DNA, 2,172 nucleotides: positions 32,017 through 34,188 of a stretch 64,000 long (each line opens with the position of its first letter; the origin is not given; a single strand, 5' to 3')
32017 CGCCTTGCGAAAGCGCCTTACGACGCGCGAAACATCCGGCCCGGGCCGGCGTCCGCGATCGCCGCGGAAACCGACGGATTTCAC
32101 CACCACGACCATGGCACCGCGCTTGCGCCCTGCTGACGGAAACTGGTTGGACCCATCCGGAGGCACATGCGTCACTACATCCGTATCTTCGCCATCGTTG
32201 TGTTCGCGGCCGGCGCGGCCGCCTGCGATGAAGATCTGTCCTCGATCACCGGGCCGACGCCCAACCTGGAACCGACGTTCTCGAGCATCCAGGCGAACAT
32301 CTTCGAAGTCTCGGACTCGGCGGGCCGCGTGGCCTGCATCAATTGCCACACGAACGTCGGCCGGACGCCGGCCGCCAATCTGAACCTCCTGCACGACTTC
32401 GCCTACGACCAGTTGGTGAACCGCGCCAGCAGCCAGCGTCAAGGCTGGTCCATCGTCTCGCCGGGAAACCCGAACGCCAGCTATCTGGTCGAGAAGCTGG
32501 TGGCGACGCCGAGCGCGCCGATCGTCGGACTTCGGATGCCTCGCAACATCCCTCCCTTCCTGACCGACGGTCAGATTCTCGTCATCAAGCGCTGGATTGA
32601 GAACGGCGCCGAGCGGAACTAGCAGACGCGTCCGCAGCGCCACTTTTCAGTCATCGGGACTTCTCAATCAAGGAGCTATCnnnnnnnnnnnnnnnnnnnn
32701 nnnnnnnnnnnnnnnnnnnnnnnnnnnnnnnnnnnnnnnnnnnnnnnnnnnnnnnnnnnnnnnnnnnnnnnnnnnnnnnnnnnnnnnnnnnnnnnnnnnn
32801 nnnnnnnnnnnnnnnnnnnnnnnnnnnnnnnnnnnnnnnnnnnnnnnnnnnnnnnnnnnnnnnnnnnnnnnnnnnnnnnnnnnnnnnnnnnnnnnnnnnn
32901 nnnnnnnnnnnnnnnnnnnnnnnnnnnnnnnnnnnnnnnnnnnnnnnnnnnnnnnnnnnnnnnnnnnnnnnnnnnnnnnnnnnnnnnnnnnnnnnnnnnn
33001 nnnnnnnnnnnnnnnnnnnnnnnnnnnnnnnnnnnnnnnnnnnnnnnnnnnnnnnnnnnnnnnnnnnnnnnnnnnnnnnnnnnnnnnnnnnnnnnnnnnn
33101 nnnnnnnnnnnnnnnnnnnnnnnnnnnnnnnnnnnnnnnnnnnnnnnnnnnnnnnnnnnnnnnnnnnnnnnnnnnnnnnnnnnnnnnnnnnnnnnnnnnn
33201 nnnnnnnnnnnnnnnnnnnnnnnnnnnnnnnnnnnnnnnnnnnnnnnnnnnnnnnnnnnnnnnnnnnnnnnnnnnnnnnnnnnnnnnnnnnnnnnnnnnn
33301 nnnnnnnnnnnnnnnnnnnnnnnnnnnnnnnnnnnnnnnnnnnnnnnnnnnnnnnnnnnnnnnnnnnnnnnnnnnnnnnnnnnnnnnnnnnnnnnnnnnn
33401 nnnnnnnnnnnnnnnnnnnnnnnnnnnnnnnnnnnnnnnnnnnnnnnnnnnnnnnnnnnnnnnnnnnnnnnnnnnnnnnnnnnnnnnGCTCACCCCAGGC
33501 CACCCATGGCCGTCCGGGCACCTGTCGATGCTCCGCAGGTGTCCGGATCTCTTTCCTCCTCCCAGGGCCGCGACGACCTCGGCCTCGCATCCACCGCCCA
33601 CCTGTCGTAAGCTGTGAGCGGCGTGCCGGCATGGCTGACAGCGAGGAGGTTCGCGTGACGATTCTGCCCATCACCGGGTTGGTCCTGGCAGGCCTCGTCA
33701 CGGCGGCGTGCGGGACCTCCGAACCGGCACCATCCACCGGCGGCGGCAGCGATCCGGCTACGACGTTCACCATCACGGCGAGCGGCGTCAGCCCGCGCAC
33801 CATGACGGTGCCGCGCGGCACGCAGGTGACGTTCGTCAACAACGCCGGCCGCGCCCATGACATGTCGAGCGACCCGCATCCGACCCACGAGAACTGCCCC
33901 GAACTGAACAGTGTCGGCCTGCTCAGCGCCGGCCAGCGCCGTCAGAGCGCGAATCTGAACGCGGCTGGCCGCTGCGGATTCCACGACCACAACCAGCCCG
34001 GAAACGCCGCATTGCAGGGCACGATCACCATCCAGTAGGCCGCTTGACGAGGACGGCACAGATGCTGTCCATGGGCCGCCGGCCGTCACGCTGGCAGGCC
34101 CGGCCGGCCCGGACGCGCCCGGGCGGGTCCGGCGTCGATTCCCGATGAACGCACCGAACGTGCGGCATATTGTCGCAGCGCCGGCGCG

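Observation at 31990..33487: A canonical sigma-54 promoter with upstream triple repeats drives a monoheme cytochrome c lipoprotein plus an OM beta-barrel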

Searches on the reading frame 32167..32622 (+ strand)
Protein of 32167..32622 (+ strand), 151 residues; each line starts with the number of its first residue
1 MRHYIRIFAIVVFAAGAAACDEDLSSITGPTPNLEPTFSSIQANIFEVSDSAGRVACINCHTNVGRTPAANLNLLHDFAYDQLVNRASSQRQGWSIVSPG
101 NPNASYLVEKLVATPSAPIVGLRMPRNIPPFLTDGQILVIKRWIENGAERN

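Call 7: search_protein_families(library=pfam, proteins=[window:32167-32622:+], max_evalue=1)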
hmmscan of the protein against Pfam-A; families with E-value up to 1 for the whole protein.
window:32167-32622:+ (151 aa): 1 family
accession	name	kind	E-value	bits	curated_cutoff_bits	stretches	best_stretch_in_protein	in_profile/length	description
PF07635.16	PSCyt1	-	0.042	14.9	22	1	57-112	1-47/59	Planctomycete cytochrome C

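Call 8: search_protein_families(library=ncbifam, proteins=[window:32167-32622:+], max_evalue=1)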
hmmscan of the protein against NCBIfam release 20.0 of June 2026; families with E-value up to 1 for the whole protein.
window:32167-32622:+ (151 aa): 0 families

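Call 13: find_homologous_proteins(query=window:32167-32622:+)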
Query window:32167-32622:+ (151 aa): 1231 proteins with E <= 0.001 among 1253 candidates; the best 120 are listed.
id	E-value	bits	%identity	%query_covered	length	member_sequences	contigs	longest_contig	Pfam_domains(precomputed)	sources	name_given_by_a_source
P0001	4.7e-95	333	99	100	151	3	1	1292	-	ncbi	-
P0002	5.5e-85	301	88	100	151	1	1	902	-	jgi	jgi:hypothetical protein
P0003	5.4e-78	278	81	100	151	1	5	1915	-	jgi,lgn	-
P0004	1.4e-74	267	79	100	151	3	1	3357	-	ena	-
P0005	1.0e-73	264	79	100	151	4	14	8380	-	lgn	-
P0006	9.3e-73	261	77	100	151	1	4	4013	-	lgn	-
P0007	1.8e-72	260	79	100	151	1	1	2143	-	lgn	-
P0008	4.4e-72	259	77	100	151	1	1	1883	-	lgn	-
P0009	2.1e-71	257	81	99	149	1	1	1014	-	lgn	-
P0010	5.2e-70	252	79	99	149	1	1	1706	-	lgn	-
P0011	4.5e-68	246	73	100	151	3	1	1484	-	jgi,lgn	-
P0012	2.9e-67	243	77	100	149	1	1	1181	-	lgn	-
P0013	3.8e-66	240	75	100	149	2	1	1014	-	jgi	jgi:hypothetical protein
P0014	4.0e-66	239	75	100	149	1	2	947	-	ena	-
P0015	7.2e-66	239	74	100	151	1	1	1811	-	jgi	jgi:hypothetical protein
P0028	3.3e-61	224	67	100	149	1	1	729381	-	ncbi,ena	-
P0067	7.9e-55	203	62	100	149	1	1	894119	-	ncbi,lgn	ncbi:MAG: hypothetical protein U0Q55_03190 [Vicinamibacterales bacterium]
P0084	3.2e-54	201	62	100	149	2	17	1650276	-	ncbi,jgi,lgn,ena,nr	ncbi:MAG: hypothetical protein JSU08_07145 [Acidobacteria bacterium]|nr:hypothetical protein [Acidob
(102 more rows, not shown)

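Call 14: find_encoding_contigs(protein=P0084, flank=8000, max_places=3)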
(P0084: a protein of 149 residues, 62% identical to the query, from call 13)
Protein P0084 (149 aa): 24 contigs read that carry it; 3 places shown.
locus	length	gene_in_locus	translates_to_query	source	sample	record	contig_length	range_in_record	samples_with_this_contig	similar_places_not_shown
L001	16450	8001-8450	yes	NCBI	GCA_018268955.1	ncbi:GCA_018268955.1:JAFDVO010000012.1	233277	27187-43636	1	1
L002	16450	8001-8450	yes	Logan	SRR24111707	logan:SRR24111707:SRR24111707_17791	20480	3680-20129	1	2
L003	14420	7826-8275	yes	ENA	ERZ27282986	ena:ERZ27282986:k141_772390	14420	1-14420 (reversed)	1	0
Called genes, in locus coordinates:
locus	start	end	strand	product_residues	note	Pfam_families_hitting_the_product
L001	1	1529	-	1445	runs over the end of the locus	PF05359:DUF748, PF13116:YhdP (faint), PF27051:TamB_N (faint), PF04357:TamB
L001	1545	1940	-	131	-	PF00072:Response_reg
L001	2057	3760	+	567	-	PF02366:PMT, PF13231:PMT_2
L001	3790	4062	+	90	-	PF00708:Acylphosphatase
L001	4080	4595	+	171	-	PF00156:Pribosyltran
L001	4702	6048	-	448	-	-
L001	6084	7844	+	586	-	-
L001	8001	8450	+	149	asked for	-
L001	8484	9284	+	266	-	PF19089:DUF5777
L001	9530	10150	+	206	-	-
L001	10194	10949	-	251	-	PF02535:Zip (weak)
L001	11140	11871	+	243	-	PF13428:TPR_14 (faint), PF09976:TPR_21, PF07719:TPR_2 (faint), PF13174:TPR_6 (faint), PF13525:YfiO, PF09976:TPR_21, PF13432:TPR_16, PF14559:TPR_19 (weak), +4 more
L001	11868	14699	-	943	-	PF07676:PD40 (faint), PF26549:Tricorn_N (faint)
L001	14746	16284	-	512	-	PF00496:SBP_bac_5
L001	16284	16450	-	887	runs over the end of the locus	PF01624:MutS_I, PF05188:MutS_II, PF05192:MutS_III, PF05190:MutS_IV, PF00488:MutS_V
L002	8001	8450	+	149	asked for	-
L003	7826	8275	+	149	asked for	-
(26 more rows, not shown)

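Call 15: find_encoding_contigs(protein=P0067, flank=8000, max_places=2)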
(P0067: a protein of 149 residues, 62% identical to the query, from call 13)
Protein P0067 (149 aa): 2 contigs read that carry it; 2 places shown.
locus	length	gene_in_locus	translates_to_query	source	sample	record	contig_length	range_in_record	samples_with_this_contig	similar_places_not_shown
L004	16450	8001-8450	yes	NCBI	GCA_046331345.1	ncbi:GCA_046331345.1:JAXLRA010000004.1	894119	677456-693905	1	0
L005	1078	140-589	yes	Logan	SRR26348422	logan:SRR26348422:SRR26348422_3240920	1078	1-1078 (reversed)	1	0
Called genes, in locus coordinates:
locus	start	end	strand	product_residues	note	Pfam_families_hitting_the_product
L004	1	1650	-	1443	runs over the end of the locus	PF05359:DUF748, PF13116:YhdP (faint), PF27051:TamB_N (faint), PF04357:TamB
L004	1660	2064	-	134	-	PF00072:Response_reg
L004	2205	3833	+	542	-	PF02366:PMT, PF13231:PMT_2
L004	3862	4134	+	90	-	PF00708:Acylphosphatase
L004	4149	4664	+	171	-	PF00156:Pribosyltran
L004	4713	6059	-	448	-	-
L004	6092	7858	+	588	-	-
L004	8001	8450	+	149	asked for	-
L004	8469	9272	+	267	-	PF19089:DUF5777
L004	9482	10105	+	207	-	-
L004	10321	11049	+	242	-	PF09976:TPR_21, PF13428:TPR_14 (faint), PF07719:TPR_2 (faint), PF13525:YfiO (weak), PF14559:TPR_19 (faint), PF24575:TPR_Slam (faint), PF13432:TPR_16 (weak), PF13174:TPR_6 (weak)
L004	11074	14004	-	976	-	PF07676:PD40 (faint), PF26549:Tricorn_N (faint), PF01103:Omp85 (weak)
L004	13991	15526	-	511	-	PF00496:SBP_bac_5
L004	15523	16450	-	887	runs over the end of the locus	PF01624:MutS_I, PF05188:MutS_II, PF05192:MutS_III, PF05190:MutS_IV, PF00488:MutS_V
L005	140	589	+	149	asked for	-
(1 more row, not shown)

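Call 16: find_encoding_contigs(protein=P0028, flank=8000, max_places=2)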
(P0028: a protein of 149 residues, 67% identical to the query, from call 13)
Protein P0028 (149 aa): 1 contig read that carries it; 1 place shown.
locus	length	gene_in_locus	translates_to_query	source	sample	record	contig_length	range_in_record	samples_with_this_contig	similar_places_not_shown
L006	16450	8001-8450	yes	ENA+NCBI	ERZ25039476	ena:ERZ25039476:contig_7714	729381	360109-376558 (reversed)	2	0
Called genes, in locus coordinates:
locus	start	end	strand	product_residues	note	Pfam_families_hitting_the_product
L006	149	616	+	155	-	-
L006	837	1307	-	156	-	PF13183:Fer4_8 (faint), PF13534:Fer4_17 (faint), PF13187:Fer4_9 (faint), PF13237:Fer4_10 (weak), PF14697:Fer4_21 (weak), PF12838:Fer4_7, PF00037:Fer4 (weak)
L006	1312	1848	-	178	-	PF01058:Oxidored_q6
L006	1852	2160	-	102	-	PF13183:Fer4_8 (faint), PF13237:Fer4_10 (faint), PF13484:Fer4_16 (faint), PF12838:Fer4_7, PF13187:Fer4_9 (weak), PF14697:Fer4_21 (weak), PF12797:Fer4_2 (weak), PF00037:Fer4, +2 more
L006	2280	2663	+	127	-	-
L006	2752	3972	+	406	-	-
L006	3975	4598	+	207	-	-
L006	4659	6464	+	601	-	PF00512:HisKA, PF02518:HATPase_c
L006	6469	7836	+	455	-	PF00072:Response_reg, PF13401:AAA_22 (faint), PF00158:Sigma54_activat, PF14532:Sigma54_activ_2, PF00004:AAA (weak), PF07728:AAA_5, PF25601:AAA_lid_14, PF02954:HTH_8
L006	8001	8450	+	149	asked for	-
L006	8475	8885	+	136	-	PF19089:DUF5777 (weak)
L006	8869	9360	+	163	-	PF19089:DUF5777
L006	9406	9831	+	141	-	-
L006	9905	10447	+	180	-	PF11138:DUF2911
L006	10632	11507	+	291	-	PF07714:PK_Tyr_Ser-Thr (weak), PF00069:Pkinase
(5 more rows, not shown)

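Call 26: search_protein_representatives(protein=window:32167-32619:+)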
Query: 151 residues. Proteins with E-value up to 0.001 (for the whole library): 2542; up to 1e-10: 276; up to 1e-30: 15. The best 150 are listed.
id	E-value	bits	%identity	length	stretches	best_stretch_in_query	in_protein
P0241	4.4e-48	179.3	42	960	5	37-148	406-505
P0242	6.2e-46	172.3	61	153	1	9-150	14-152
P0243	2.4e-44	167.1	59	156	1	1-150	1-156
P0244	7.2e-41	155.9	55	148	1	1-151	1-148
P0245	2.0e-40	154.4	54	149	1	7-151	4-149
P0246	3.1e-40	153.8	52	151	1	7-150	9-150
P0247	2.9e-37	144.2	39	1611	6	55-149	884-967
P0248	6.6e-35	136.5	54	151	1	1-151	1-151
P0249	4.2e-34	133.9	58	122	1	29-149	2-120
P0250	1.3e-32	129.1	36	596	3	39-150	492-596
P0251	3.6e-32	127.7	60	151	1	41-151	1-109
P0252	3.7e-32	127.6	53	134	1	17-149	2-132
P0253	3.9e-32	127.5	36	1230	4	7-148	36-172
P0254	5.4e-32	127.1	37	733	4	55-148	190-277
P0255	7.0e-31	123.5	38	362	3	27-150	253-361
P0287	4.5e-21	91.6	50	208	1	18-126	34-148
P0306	3.2e-19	85.6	49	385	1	15-138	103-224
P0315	1.6e-18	83.4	46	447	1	7-148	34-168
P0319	4.4e-18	82.0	52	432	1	15-148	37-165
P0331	2.2e-17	79.7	47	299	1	23-148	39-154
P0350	7.5e-16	74.7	47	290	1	28-149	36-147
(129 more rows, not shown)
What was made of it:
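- Relatives occur as tandem multi-haem arrays (call 26).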

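Call 27: search_protein_families(library=pfam, proteins=[P0315, P0319, P0306, P0331, P0350, P0241, P0247, P0253, P0250, P0255], max_evalue=0.001)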
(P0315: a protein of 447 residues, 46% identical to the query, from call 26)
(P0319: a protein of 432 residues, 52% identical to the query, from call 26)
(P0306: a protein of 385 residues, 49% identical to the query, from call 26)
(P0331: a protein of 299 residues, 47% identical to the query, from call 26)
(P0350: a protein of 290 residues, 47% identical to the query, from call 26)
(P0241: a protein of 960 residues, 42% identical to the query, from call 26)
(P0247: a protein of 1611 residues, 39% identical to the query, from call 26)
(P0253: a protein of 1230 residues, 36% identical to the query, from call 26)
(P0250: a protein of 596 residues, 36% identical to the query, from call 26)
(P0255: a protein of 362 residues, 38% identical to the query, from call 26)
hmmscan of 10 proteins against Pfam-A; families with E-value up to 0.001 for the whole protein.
P0315 (447 aa): 0 families

P0319 (432 aa): 0 families

P0306 (385 aa): 0 families

P0331 (299 aa): 0 families

P0350 (290 aa): 0 families

P0241 (960 aa): 3 families
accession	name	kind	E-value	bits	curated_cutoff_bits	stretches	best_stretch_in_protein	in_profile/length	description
PF07452.17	CHRD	-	3.8e-73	244.3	24.1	3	169-274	3-117/117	CHRD domain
PF07635.16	PSCyt1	-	6e-10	40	22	0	752-804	1-46/59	Planctomycete cytochrome C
PF22926.2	C1-like_CT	-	0.00062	20.1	25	0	412-424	7-19/43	C1 domain-like, C-terminal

P0247 (1611 aa): 11 families
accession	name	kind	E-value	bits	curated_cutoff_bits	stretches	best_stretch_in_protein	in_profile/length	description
PF07635.16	PSCyt1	-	1.3e-40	138.2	22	4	671-720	1-50/59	Planctomycete cytochrome C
PF00034.26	Cytochrom_C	-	1.4e-16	62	21.3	0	881-963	7-87/90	Cytochrome c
PF22297.1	PccH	-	1.6e-16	61.1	24.4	0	659-680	2-23/133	PccH Cytochrome c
PF13442.11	Cytochrome_CBB3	-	1.4e-15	57.7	27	0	879-962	7-68/68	Cytochrome C oxidase, cbb3-type, subunit III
PF00041.27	fn3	-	7.8e-12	45.7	25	0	138-209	12-74/84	Fibronectin type III domain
PF16656.11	Pur_ac_phosph_N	-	2.9e-10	41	30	0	347-421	7-82/93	Purple acid Phosphatase, N-terminal domain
PF09294.16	Interfer-bind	-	4.4e-08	33.8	21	0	1250-1294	59-104/104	Interferon-alpha/beta receptor, fibronectin type III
PF14376.11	Haem_bd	-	6.2e-05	23.4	27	0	1094-1117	34-58/133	Haem-binding domain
PF25788.1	Ig_Rha78A_N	-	9.1e-05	23.1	27.4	0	1048-1068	69-89/105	Rha78A-like, N-terminal immunoglobulin domain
PF16794.11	fn3_4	-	0.00016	22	27.1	0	1257-1280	70-93/103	Fibronectin-III type domain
PF14495.11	Cytochrom_C550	-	0.0004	20.5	27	0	879-894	30-45/136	Cytochrome c-550 domain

P0253 (1230 aa): 6 families
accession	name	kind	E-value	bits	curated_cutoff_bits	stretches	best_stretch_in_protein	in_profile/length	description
PF17957.7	Big_7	-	8e-88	289.6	24.1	6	724-789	1-70/70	Bacterial Ig domain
PF19077.6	Big_13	-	5.1e-20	72.3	27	1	846-905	40-102/102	Bacterial Ig-like domain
PF13750.12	Big_3_3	-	1.6e-13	51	27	1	866-939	3-76/157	Bacterial Ig-like domain (group 3)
PF14041.11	Lipoprotein_21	-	2.6e-10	40.8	25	0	836-890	14-66/87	LppP/LprE lipoprotein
PF07635.16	PSCyt1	-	6.2e-08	33.6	22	0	87-139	1-46/59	Planctomycete cytochrome C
PF13442.11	Cytochrome_CBB3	-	1.9e-07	31.7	27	0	625-709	9-68/68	Cytochrome C oxidase, cbb3-type, subunit III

P0250 (596 aa): 7 families
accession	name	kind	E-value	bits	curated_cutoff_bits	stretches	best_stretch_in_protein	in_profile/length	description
PF17957.7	Big_7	-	5e-20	72.3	24.1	1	403-468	1-70/70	Bacterial Ig domain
PF07635.16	PSCyt1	-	6e-12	46.4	22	0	510-572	1-56/59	Planctomycete cytochrome C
PF06934.16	CTI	-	5.3e-06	25.7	25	0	122-153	88-118/692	Fatty acid cis/trans isomerase (CTI)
PF13442.11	Cytochrome_CBB3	-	6.5e-06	26.8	27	0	299-386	8-68/68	Cytochrome C oxidase, cbb3-type, subunit III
PF09098.15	Dehyd-heme_bind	-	7.1e-06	26.2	25.2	0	291-340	86-133/167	Quinohemoprotein amine dehydrogenase A, alpha subunit, haem binding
PF19077.6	Big_13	-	8.6e-06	26.6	27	1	419-487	32-100/102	Bacterial Ig-like domain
PF13205.12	Big_5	-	1.2e-05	26.4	23.6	1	157-264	3-93/105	Bacterial Ig-like domain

P0255 (362 aa): 4 families
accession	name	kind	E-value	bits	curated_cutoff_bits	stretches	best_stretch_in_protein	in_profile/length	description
PF07635.16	PSCyt1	-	3.4e-12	47.2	22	0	276-328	1-46/59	Planctomycete cytochrome C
PF13442.11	Cytochrome_CBB3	-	1.7e-08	35.1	27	0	271-355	9-68/68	Cytochrome C oxidase, cbb3-type, subunit III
PF00034.26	Cytochrom_C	-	0.00017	23.2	21.3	0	166-195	7-32/90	Cytochrome c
PF06934.16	CTI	-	0.00035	19.7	25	0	120-159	88-127/692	Fatty acid cis/trans isomerase (CTI)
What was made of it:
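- On PSCyt1 (PF07635): Distant relatives found by phmmer score 33-138 bits for PSCyt1 (call 27), and the motif layout matches.
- Closest known: PSCyt1. Same: Distant relatives of the window protein score well above the Pfam threshold (call 27).
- Distant relatives are PSCyt1 multidomain cytochromes (calls 26, 27).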

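Call 30: find_related_loci(query=A2, collection=genome_contigs, flank=6000)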
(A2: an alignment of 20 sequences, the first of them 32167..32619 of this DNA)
Query A2 (151 aa) in genome_contigs; peptide patterns used: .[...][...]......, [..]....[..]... (x = any residue, [..] = any of these).
92 stretches matched a pattern; 61 encode a relative of the query (tblastn E <= 1e-3); 61 distinct loci.
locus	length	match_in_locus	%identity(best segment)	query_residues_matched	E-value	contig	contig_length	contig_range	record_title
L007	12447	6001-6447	62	1-151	7e-62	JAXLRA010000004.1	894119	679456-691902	MAG: Vicinamibacterales bacterium isolate STL-ACI17 C1.313.fa-4, whole genome shotgun sequence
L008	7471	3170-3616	64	1-151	4e-61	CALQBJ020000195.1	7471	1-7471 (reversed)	MAG: Bifidobacterium breve isolate HRS-HS13-bin-114 genome assembly, contig: HRSG-H13-C16735, whole genome shotgun seque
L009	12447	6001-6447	63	1-151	4e-61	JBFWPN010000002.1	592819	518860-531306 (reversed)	MAG: Vicinamibacterales bacterium isolate CA_2019_TPBF_160 NODE_100_length_592819_cov_19.749760_TPBF, whole genome shotg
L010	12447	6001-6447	63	1-151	7e-60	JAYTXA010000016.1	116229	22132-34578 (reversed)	MAG: Acidobacteriota bacterium isolate GFS_5862 GFS_5862_15, whole genome shotgun sequence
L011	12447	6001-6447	64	1-151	1e-58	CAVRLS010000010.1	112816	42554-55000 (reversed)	MAG: uncultured Acidobacteriota bacterium isolate MFD01275.bin.2.196 genome assembly, contig: contig_56007, whole genome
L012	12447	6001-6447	62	1-151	7e-58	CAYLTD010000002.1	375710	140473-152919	MAG TPA_asm: uncultured Bifidobacterium sp. isolate binchicken_co276_76 genome assembly, contig: NODE_9_length_375710_co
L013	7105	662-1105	59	2-151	6e-57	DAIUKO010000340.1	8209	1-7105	MAG TPA_asm: Vicinamibacterales bacterium isolate CTOTU27892 NODE_1676_length_8209_cov_8.245033, whole genome shotgun se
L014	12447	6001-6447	62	1-151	5e-57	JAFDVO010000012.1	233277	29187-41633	MAG: Acidobacteria bacterium isolate SZAS-18 ACID-KAN-4__12__length-233277, whole genome shotgun sequence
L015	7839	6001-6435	59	5-151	1e-56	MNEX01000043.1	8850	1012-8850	MAG: Acidobacteria bacterium 13_1_40CM_65_14 13_1_40cm_scaffold_9192, whole genome shotgun sequence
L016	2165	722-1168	59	1-151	2e-55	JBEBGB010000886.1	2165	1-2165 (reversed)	MAG: Vicinamibacterales bacterium isolate ASF_11 NODE_60533_length_2165_cov_7.089545, whole genome shotgun sequence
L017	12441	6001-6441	60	5-151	3e-54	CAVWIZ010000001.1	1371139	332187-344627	MAG: uncultured Acidobacteriota bacterium isolate MFD02242.bin.2.28 genome assembly, contig: contig_1405, whole genome s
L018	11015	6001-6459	57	1-151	8e-54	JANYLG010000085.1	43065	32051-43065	MAG: Acidobacteria bacterium isolate GL140_5_metabinner_95 GL140_5_k141_3678229, whole genome shotgun sequence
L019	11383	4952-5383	61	7-151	2e-53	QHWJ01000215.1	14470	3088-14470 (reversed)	MAG: Acidobacteria bacterium isolate gp6 AA46 14_0929_02_40cm_scaffold_9009_curated, whole genome shotgun sequence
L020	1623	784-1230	56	1-151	1e-53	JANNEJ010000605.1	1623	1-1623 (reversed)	MAG: Acidobacteriota bacterium isolate OTE_75_metabat_399 OTE_75_k141_89290, whole genome shotgun sequence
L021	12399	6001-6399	62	17-151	6e-52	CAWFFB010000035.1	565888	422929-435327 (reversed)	MAG: uncultured Acidobacteriota bacterium isolate MFD05567.bin.1.208 genome assembly, contig: contig_9142, whole genome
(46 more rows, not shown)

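Call 39: predict_structure(alignment_id=A2)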
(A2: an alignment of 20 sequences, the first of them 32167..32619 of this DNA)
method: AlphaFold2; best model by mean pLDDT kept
length: 151 residues; sequences in the alignment: 20
mean_pLDDT: 52.4   pTM: 0.48
mean pLDDT of the five models: 52.4, 45.3, 45.2, 41.9, 33.4
residues with pLDDT >= 90: 0; 70-90: 22; 50-70: 57; < 50: 72
segments of 3 or more residues with pLDDT < 50: 13-32, 52-84, 115-129, 149-151
pLDDT, mean of each block of 10 residues (from residue 1): 54 42 32 56 61 45 37 40 52 69 72 50 43 68 66 43
secondary structure, 60 per line:
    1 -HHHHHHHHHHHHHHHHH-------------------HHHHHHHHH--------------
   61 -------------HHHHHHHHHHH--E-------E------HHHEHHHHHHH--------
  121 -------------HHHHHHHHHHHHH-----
elements in order: H2-18 H38-46 H74-84 H106-112 H134-146
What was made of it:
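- The cytochrome model is poor (pLDDT 52; call 39). The Pfam PSCyt1 match is sub-threshold (call 7) and the structural model is poor (call 39).
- Tried and rejected: The AlphaFold2 model was too poor (pLDDT 52) to search with (call 39).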

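Call 43: search_solved_structures(query=A2, max_evalue=1, show_alignments=2)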
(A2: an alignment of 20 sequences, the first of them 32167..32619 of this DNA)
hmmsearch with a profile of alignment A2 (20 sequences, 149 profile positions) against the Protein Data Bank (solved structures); distinct sequences matched with E-value up to 1: 0.
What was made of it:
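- No solved homologue exists (call 43).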

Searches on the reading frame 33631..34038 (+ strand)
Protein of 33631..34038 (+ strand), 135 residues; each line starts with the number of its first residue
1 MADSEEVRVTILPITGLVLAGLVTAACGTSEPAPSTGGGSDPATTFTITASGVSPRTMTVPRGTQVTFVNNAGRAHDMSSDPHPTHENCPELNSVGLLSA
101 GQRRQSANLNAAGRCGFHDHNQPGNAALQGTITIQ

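Call 9: search_protein_families(library=pfam, proteins=[window:33631-34038:+], max_evalue=0.01)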
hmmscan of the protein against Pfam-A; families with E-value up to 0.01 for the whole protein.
window:33631-34038:+ (135 aa): 1 family
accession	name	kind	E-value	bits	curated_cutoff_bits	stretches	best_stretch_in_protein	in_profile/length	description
PF00127.26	Copper-bind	-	0.008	17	21.2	0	54-134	15-98/99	Copper binding proteins, plastocyanin/azurin family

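Call 57: search_protein_families(library=pfam, proteins=[window:33631-34035:+], max_evalue=1)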
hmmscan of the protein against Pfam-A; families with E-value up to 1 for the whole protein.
window:33631-34035:+ (135 aa): 2 families
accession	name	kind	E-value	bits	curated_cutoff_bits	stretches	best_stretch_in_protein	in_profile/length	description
PF00127.26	Copper-bind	-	0.008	17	21.2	1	54-134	15-98/99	Copper binding proteins, plastocyanin/azurin family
PF13473.12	Cupredoxin_1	-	0.011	16.2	27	1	32-82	16-63/104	Cupredoxin-like domain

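Call 59: search_protein_families(library=ncbifam, proteins=[window:33631-34035:+], max_evalue=1)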
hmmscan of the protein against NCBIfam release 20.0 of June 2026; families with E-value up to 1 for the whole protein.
window:33631-34035:+ (135 aa): 4 families
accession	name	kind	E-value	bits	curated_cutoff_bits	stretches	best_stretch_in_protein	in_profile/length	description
TIGR02656.1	cyanin_plasto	equivalog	0.00025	21.4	87.85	1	54-135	15-99/99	plastocyanin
NF058595.1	invert_tail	domain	0.0039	17.5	37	1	8-55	53-100/113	lipo-invert putative C-terminal anchoring domain-containing protein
NF008603.0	PRK11572.1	equivalog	0.12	11.5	311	1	58-107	110-155/248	copper homeostasis protein CutC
NF047807.1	LIC10920_lipo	equivalog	0.3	10.3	210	1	22-55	31-64/217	LIC10920 family plasminogen-binding lipoprotein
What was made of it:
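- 33631..34038 (+): Gene for a 135-aa cupredoxin-like lipoprotein. It is a frequent downstream neighbour of the barrel gene. Co-transcription is uncertain. Weak Copper-bind, Cupredoxin_1 and plastocyanin matches (calls 9, 57, 59).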
